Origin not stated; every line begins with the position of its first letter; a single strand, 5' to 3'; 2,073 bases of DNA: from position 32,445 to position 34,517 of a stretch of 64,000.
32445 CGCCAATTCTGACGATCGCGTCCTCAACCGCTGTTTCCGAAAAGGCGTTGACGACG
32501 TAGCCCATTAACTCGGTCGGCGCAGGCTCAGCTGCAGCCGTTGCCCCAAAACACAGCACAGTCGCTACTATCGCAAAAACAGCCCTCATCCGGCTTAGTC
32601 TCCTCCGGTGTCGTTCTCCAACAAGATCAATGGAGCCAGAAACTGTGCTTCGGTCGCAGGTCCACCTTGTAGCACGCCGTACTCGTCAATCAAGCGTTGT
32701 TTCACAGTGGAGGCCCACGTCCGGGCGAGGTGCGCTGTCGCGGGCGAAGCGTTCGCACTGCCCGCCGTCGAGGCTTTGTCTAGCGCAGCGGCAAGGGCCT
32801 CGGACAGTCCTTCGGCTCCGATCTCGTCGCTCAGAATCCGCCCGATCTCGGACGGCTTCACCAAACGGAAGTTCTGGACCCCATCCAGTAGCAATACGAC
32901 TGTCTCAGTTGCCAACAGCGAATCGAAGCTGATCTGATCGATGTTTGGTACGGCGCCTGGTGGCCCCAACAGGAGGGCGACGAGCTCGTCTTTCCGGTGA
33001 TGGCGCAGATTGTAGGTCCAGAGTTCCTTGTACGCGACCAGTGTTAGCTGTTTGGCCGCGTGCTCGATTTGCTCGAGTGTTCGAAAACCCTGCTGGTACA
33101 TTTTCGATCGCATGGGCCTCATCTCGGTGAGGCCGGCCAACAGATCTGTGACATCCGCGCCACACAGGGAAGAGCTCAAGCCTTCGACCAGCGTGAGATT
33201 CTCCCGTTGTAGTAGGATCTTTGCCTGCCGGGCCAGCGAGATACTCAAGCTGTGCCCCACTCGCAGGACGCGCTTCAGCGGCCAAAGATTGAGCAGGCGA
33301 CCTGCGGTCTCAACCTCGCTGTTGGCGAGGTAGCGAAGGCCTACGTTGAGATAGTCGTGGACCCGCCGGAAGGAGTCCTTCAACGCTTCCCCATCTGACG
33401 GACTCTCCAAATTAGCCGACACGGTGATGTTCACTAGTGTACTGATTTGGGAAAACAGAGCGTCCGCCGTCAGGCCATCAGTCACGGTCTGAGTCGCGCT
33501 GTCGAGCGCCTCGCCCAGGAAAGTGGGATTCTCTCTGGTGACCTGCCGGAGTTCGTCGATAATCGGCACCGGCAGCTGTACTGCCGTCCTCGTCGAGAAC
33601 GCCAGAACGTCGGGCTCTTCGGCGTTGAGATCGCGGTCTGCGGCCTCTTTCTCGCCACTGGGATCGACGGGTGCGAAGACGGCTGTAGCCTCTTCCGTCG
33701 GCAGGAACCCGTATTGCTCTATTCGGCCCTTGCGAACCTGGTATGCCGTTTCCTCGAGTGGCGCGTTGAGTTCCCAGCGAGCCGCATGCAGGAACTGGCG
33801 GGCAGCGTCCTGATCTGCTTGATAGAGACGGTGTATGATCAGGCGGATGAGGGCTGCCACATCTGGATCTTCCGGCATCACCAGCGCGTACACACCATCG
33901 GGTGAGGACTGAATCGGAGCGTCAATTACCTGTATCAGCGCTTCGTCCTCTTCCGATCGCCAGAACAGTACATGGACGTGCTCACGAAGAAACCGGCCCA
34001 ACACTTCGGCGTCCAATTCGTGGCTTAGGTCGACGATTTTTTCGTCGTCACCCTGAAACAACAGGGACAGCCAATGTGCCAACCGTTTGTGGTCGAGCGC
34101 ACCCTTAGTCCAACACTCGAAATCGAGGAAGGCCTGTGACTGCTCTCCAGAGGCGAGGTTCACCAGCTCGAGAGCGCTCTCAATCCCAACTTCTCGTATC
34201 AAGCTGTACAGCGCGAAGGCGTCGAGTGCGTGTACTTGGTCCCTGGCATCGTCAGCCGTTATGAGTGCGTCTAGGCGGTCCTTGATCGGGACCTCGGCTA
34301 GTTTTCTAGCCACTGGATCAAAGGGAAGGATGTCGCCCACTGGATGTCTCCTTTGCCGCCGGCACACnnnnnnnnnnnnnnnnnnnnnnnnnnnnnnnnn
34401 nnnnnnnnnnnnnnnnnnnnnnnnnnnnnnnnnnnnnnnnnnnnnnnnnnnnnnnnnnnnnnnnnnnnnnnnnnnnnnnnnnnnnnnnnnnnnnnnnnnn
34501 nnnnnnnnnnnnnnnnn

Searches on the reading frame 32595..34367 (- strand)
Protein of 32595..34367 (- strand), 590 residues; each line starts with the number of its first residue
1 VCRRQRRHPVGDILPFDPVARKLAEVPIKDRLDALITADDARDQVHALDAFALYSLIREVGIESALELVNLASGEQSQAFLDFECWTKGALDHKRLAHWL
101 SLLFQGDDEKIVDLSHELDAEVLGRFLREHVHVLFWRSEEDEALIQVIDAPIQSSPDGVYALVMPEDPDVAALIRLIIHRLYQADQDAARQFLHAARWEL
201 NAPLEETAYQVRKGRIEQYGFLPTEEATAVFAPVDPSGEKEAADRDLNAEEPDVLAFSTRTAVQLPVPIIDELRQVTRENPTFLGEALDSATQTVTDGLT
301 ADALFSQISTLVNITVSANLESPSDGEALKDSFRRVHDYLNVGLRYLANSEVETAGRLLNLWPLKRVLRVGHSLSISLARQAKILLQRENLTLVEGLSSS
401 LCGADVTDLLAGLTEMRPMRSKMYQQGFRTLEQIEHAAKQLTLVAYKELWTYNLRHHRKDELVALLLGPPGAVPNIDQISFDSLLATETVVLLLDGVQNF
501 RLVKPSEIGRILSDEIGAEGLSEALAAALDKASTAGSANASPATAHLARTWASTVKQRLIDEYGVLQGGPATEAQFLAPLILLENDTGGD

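Call 37: search_protein_families(library=pfam, proteins=[window:32595-34367:-], max_evalue=0.0001)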
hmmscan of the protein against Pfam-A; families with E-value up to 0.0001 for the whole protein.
window:32595-34367:- (590 aa): 1 family
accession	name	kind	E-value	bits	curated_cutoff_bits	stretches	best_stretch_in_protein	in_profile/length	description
PF19676.4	DUF6178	-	5e-92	309.6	25.5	1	14-581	7-559/561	Family of unknown function (DUF6178)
